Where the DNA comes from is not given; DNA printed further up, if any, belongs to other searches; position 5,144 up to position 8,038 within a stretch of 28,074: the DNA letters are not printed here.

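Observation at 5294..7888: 864-aa protein fusing an apparently active small-molecule kinase fold to a Nudix-box-less NUDT9-homology domain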

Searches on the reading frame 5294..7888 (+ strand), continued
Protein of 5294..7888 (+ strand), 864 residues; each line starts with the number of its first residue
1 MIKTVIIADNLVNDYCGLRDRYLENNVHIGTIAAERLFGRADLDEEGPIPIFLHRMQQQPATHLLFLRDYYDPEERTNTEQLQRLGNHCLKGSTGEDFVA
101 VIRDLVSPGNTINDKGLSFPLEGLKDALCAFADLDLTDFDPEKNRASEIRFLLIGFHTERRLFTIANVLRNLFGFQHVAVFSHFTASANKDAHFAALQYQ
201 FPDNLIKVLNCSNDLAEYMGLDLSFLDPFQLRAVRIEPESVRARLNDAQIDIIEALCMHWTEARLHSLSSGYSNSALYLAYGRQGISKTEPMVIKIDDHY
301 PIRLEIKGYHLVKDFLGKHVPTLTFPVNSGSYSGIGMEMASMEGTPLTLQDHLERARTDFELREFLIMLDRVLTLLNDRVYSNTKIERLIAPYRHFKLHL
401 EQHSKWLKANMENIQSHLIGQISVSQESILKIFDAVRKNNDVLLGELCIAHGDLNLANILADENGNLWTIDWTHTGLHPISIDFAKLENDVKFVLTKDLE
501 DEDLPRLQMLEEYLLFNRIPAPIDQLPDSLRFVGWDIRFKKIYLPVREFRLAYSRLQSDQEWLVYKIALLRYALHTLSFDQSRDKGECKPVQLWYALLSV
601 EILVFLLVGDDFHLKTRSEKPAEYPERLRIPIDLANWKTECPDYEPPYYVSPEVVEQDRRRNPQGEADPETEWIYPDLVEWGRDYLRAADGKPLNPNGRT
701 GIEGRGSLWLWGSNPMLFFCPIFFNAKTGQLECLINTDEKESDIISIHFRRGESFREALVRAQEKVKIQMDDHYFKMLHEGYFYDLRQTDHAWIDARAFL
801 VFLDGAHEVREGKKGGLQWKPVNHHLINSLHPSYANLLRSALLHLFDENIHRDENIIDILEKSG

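Call 14: find_encoding_contigs(protein=P0042, flank=8000, max_places=2)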
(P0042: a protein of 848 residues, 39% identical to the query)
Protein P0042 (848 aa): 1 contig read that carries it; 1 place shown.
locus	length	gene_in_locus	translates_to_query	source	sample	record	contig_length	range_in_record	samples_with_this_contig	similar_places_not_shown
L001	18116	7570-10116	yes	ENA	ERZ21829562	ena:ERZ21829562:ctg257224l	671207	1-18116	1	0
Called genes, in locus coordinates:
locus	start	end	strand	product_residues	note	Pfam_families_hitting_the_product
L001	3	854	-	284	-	?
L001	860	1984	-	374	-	PF13458:Peripla_BP_6, PF01094:ANF_receptor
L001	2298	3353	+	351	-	PF00909:Ammonium_transp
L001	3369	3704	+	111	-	PF00543:P-II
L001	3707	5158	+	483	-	PF03951:Gln-synt_N, PF00120:Gln-synt_C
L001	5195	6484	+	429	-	PF01145:Band_7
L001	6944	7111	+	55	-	-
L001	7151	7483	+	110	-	PF01740:STAS, PF13466:STAS_2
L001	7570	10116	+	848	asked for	PF01636:APH, PF19974:TCAD9, PF25969:NUDT9_N, PF00293:NUDIX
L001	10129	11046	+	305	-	PF00459:Inositol_P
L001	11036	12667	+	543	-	PF13185:GAF_2 (faint), PF01590:GAF (weak), PF13492:GAF_3 (weak), PF07228:SpoIIE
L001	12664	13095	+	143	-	-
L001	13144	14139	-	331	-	PF18914:DUF5666, PF01435:Peptidase_M48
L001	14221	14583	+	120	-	PF01588:tRNA_bind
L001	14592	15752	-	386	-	-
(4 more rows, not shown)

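Call 15: find_encoding_contigs(protein=P0047, flank=8000, max_places=2)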
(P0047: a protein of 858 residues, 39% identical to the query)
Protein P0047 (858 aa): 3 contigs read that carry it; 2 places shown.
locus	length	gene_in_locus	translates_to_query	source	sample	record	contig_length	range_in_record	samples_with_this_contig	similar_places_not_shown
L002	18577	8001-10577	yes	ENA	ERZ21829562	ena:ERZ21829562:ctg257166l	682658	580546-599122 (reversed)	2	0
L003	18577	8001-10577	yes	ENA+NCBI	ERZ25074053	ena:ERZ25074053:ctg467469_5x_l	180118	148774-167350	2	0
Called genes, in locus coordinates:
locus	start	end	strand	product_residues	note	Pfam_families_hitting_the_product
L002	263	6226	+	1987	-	PF01590:GAF, PF13185:GAF_2, PF12860:PAS_7, PF00989:PAS, PF13426:PAS_9, PF13426:PAS_9, PF12860:PAS_7, PF01590:GAF, +8 more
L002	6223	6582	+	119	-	PF00072:Response_reg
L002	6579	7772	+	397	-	PF00072:Response_reg, PF07228:SpoIIE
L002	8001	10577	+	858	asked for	PF01636:APH (weak), PF19974:TCAD9, PF01633:Choline_kinase (weak), PF19974:TCAD9, PF25969:NUDT9_N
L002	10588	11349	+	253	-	PF00459:Inositol_P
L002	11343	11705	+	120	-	-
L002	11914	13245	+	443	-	PF00909:Ammonium_transp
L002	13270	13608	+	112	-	PF00543:P-II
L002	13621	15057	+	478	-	PF03951:Gln-synt_N, PF00120:Gln-synt_C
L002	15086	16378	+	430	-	PF01145:Band_7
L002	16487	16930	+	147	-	PF13581:HATPase_c_2, PF02518:HATPase_c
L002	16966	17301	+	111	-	PF01740:STAS, PF13466:STAS_2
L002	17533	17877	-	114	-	PF01740:STAS, PF13466:STAS_2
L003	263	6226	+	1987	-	PF01590:GAF, PF13185:GAF_2, PF12860:PAS_7, PF00989:PAS, PF13426:PAS_9, PF13426:PAS_9, PF12860:PAS_7, PF01590:GAF, +8 more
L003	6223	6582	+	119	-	PF00072:Response_reg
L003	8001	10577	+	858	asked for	PF01636:APH (weak), PF19974:TCAD9, PF01633:Choline_kinase (weak), PF19974:TCAD9, PF25969:NUDT9_N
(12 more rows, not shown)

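Call 16: find_encoding_contigs(protein=P0010, flank=8000, max_places=2)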
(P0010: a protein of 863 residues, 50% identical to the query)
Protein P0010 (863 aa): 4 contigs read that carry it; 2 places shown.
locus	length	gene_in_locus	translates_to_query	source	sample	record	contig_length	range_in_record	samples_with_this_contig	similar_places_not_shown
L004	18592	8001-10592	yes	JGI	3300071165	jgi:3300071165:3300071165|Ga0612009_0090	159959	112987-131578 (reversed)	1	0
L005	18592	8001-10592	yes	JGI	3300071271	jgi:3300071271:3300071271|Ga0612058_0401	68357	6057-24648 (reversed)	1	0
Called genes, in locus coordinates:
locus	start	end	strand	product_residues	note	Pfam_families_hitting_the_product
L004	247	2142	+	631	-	-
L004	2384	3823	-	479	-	PF11074:DUF2779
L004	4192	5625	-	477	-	PF01212:Beta_elim_lyase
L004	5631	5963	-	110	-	-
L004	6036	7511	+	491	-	PF18962:Por_Secre_tail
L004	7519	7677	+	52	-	-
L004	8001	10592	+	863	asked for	PF19974:TCAD9, PF25969:NUDT9_N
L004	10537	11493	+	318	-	PF00459:Inositol_P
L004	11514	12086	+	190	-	PF13581:HATPase_c_2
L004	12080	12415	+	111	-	PF01740:STAS, PF13466:STAS_2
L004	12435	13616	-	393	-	PF00027:cNMP_binding, PF07228:SpoIIE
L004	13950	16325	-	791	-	PF13620:CarboxypepD_reg, PF13715:CarbopepD_reg_2, PF07715:Plug, PF00593:TonB_dep_Rec_b-barrel, PF14905:OMP_b-brl_3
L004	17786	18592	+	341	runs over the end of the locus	PF06580:His_kinase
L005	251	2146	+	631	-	-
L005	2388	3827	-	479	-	PF11074:DUF2779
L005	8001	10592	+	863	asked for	PF19974:TCAD9, PF25969:NUDT9_N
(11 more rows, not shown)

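Call 17: find_encoding_contigs(protein=P0116, flank=8000, max_places=2)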
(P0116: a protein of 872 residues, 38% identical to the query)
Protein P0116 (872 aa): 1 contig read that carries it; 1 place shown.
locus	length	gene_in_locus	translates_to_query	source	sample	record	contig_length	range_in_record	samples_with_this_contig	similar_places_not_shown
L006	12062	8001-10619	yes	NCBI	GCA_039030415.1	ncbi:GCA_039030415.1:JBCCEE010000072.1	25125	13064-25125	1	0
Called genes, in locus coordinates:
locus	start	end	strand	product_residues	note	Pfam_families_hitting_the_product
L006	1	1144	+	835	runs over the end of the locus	PF07715:Plug, PF00593:TonB_dep_Rec_b-barrel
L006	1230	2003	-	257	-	-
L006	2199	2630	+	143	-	PF13274:SocA_Panacea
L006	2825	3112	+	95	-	-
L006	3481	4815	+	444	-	PF00909:Ammonium_transp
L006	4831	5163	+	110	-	PF00543:P-II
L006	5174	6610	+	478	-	PF03951:Gln-synt_N, PF00120:Gln-synt_C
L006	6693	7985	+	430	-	PF01145:Band_7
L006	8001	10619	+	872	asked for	PF01636:APH, PF19974:TCAD9, PF25969:NUDT9_N, PF00293:NUDIX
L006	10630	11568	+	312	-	PF00459:Inositol_P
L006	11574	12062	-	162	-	?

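Call 18: find_encoding_contigs(protein=P0028, flank=8000, max_places=2)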
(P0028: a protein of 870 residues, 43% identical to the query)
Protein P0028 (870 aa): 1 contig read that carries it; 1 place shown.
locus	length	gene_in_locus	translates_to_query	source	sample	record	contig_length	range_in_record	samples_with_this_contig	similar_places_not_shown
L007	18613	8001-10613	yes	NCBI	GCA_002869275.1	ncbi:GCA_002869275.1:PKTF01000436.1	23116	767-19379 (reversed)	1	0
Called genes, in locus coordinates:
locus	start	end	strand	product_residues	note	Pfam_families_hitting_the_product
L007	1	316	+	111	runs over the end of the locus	PF01740:STAS, PF13466:STAS_2 (weak)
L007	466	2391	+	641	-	PF02743:dCache_1, PF00672:HAMP, PF01740:STAS (weak)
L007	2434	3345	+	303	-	PF11563:Protoglobin, PF01740:STAS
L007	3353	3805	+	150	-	PF01740:STAS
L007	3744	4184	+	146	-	PF13581:HATPase_c_2, PF02518:HATPase_c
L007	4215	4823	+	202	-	PF07228:SpoIIE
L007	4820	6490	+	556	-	PF07228:SpoIIE, PF13581:HATPase_c_2, PF02518:HATPase_c (weak)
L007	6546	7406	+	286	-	PF08448:PAS_4 (faint), PF01740:STAS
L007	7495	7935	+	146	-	PF13581:HATPase_c_2, PF02518:HATPase_c (weak)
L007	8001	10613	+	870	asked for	PF01636:APH (faint), PF19974:TCAD9, PF25969:NUDT9_N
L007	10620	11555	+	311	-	PF00459:Inositol_P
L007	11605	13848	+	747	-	PF00999:Na_H_Exchanger, PF02254:TrkA_N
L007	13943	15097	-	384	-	PF07642:BBP2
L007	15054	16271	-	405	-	PF00909:Ammonium_transp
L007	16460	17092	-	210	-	PF00072:Response_reg, PF00196:GerE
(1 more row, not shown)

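Call 27: predict_structure(alignment_id=A1)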
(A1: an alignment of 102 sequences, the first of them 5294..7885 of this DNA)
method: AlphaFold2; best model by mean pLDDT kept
length: 864 residues; sequences in the alignment: 102
mean_pLDDT: 92.6   pTM: 0.86
mean pLDDT of the five models: 92.6, 92.6, 91.7, 91.6, 91.6
residues with pLDDT >= 90: 692; 70-90: 152; 50-70: 20; < 50: 0
segments of 3 or more residues with pLDDT < 50: none
pLDDT, mean of each block of 10 residues (from residue 1): 95 95 94 94 89 97 97 91 92 95 95 92 95 91 89 96 96 96 96 94 96 96 95 96 95 96 89 82 92 95 94 93 93 92 86 96 97 96 91 90 94 89 92 93 90 92 92 89 95 92 96 96 97 97 98 85 94 96 91 97 97 90 93 95 96 94 92 90 94 96 96 96 90 84 86 92 89 94 95 97 74 75 88 91 93 85 81
secondary structure, 60 per line:
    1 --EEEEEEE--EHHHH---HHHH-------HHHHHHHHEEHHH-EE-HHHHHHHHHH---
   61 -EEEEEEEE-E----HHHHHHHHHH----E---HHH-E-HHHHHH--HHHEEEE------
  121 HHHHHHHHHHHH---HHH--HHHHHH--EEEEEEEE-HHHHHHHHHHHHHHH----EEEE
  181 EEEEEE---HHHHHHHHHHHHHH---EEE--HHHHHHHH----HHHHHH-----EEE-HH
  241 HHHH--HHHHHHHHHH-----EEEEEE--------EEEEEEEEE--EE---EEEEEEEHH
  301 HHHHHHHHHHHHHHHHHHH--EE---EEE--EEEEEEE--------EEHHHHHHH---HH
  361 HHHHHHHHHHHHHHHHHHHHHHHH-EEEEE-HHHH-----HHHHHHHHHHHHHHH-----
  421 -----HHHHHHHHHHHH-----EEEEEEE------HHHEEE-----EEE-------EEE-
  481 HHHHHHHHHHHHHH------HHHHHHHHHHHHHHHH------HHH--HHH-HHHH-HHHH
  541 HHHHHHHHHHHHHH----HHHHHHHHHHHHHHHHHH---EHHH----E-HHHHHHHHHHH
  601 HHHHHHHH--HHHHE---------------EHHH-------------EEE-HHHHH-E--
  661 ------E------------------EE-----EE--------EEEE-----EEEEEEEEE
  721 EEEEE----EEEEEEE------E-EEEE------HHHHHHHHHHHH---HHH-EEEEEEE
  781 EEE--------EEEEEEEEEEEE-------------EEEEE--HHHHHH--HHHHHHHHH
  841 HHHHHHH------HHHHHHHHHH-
elements in order (helices of 4 or more, strands of 3 or more residues): E3-9 H13-16 H20-23 H31-38 H48-57 E62-69 H76-85 H100-105 E111-114 H121-132 H141-146 E149-156 H158-172 E177-186 H190-203 E207-209 H212-219 H224-229 E235-237 H239-244 H247-256 E262-267 E276-284 E292-298 H299-319 E327-329 E332-338 H349-355 H359-384 E386-390 H392-395 H401-415 H426-437 E443-449 E459-461 E467-469 E477-479 H481-494 H501-516 H532-535 H537-554 H559-576 H590-608 H611-614 E648-650 H652-656 E703-706 E712-725 E730-736 E745-748 H755-766 E774-783 E792-803 E817-821 H824-829 H832-847 H854-863

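Call 30: fold_search(model_id=the predicted structure, library=pdb)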
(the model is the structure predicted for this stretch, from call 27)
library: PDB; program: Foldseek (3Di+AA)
matches with E <= 10: 1809; with E <= 0.001: 328
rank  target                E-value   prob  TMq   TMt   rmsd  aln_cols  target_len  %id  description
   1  1qvj                  6.4e-12  1.00  0.22  0.60   5.2       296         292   20  structure of NUDT9 complexed with ribose-5-phosphate (released 2003-09-16)
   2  8srb_A                8.3e-12  1.00  0.23  0.15  43.8       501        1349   16  Cryo-EM structure of TRPM2 chanzyme in the presence of EDTA and ADP-ribose (released 2024-05-08)
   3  8sri_A                1.2e-11  1.00  0.23  0.15  41.5       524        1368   16  Cryo-EM structure of TRPM2 chanzyme (E1114A) in the presence of Magnesium and ADP-ribose, closed state (released 2024-05-15)
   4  8sr7_A                1.5e-11  1.00  0.23  0.15  41.5       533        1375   15  Cryo-EM structure of TRPM2 chanzyme in the presence of Magnesium, Adenosine monophosphate, and Ribose-5-phosphate (released 2024-05-08)
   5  8srd_A                1.6e-11  1.00  0.24  0.15  38.1       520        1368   16  Cryo-EM structure of TRPM2 chanzyme in the presence of Magnesium and ADP-ribose, open state (released 2024-05-15)
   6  8srh_A                1.8e-11  1.00  0.23  0.15  40.6       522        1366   16  Cryo-EM structure of TRPM2 chanzyme (E1114A) in the presence of Magnesium and ADP-ribose, open state (released 2024-05-15)
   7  8sr9_A                3.0e-11  1.00  0.23  0.15  40.6       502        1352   17  Cryo-EM structure of TRPM2 chanzyme in the presence of Magnesium (released 2024-05-08)
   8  8srg_A                3.4e-11  1.00  0.23  0.15  39.4       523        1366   17  Cryo-EM structure of TRPM2 chanzyme in the presence of Magnesium, Adenosine monophosphate, and Ribose-5-phosphate (released 2024-05-15)
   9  8src_A                3.7e-11  1.00  0.22  0.14  39.5       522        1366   16  Cryo-EM structure of TRPM2 chanzyme in the presence of Calcium and ADP-ribose (released 2024-05-08)
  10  8sr8_A                4.2e-11  1.00  0.23  0.15  40.7       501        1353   16  Cryo-EM structure of TRPM2 chanzyme in the presence of EDTA (apo state) (released 2024-05-08)
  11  8sra_A                4.6e-11  1.00  0.23  0.15  42.7       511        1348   16  Cryo-EM structure of TRPM2 chanzyme in the presence of Calcium (released 2024-05-08)
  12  8sre_A                5.7e-11  1.00  0.23  0.15  38.9       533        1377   15  Cryo-EM structure of TRPM2 chanzyme in the presence of Magnesium and ADP-ribose, closed state (released 2024-05-15)
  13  8e6v                  7.5e-11  1.00  0.20  0.24  15.0       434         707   19  MHR1/2 and NUDT9H of human TRPM2 in 1 mM dADPR (local refinement) (released 2024-08-14)
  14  6puu_A                8.8e-11  1.00  0.21  0.14  32.3       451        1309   19  Human TRPM2 bound to 8-Br-cADPR and calcium (released 2019-09-25)
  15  8e6t_A                2.3e-10  1.00  0.21  0.15  34.2       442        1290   17  Human TRPM2 ion channel in 1 mM BR-ADPR (released 2024-08-14)
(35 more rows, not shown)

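Call 50: find_related_loci(query=A1, collection=genome_contigs, flank=10000)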
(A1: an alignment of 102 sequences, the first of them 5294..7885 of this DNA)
Query A1 (864 aa) in genome_contigs; peptide patterns used: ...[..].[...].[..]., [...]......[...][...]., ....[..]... (x = any residue, [..] = any of these).
300 stretches matched a pattern; 139 encode a relative of the query (tblastn E <= 1e-3); the best 80 are kept; 80 distinct loci.
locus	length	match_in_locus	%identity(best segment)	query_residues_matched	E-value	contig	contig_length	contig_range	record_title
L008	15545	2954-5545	68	1-864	0e+0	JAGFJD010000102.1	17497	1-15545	MAG: Phaeodactylibacter sp. isolate mag.14 k127_1227180, whole genome shotgun sequence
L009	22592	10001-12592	68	1-864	0e+0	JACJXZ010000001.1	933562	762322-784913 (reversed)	MAG: Lewinellaceae bacterium isolate HK-STAS-BACT-25 HK-STAS-BACT-25_1, whole genome shotgun sequence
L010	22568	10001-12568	63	1-864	0e+0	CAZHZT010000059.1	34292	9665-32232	MAG TPA_asm: uncultured Saprospiraceae bacterium isolate SRP141376_co5_174 genome assembly, contig: NODE_2878_length_342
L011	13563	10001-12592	59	1-864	0e+0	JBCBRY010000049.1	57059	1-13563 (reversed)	MAG: Bacteroidota bacterium isolate J06638_10 NODE_49_length_57059_cov_18.124180, whole genome shotgun sequence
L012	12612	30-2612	53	1-864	0e+0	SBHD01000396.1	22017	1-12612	MAG: Bacteroidetes bacterium isolate M3007 scaffold_656_1, whole genome shotgun sequence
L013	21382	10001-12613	43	1-864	0e+0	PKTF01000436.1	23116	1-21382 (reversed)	MAG: Ignavibacteria bacterium isolate BM516 sc_3111, whole genome shotgun sequence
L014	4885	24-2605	54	1-864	0e+0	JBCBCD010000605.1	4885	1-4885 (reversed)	MAG: Bacteroidota bacterium isolate J06592_3 NODE_2962_length_4885_cov_5.692961, whole genome shotgun sequence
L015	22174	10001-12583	40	5-864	0e+0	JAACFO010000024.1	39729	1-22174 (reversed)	MAG: Gammaproteobacteria bacterium isolate bin.98 scaffold_224, whole genome shotgun sequence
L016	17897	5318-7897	40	2-864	0e+0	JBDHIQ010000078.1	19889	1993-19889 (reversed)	MAG: Gemmatimonadota bacterium isolate BHB10-2_Bin_317 BHB10-2_Bin_317_scaffold_47385, whole genome shotgun sequence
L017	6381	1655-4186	40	1-864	0e+0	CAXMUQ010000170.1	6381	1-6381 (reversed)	MAG: uncultured Acidimicrobiia bacterium isolate 10C-St8-MC-01_bin.9.orig genome assembly, contig: k141_933775, whole ge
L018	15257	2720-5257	40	2-864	0e+0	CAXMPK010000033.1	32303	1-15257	MAG: uncultured Acidimicrobiia bacterium isolate 07C-BC-St04_bin.15.orig genome assembly, contig: k141_385123, whole gen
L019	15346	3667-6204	40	2-864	0e+0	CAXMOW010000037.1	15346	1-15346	MAG: uncultured Acidimicrobiia bacterium isolate 07C-BC-St03_bin.6.strict genome assembly, contig: NODE_37_length_15346_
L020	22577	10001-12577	39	1-864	0e+0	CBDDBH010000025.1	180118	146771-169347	MAG: Gammaproteobacteria bacterium isolate 61d1d6e5-7064-46a6-bc2b-d6b6240feebc genome assembly, contig: contig_25, whol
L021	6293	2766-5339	40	2-864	0e+0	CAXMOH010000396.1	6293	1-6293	MAG: uncultured Hyphomicrobium sp. isolate 07C-BC-St03_bin.16.orig genome assembly, contig: k141_186583, whole genome sh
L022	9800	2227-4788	39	2-864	0e+0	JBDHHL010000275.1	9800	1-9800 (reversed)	MAG: Gemmatimonadota bacterium isolate M8-62_Bin_193 M8-62_Bin_193_scaffold_73185, whole genome shotgun sequence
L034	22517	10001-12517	40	5-849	0e+0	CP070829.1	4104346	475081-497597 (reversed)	MAG: Gemmatimonadales bacterium isolate bin109 chromosome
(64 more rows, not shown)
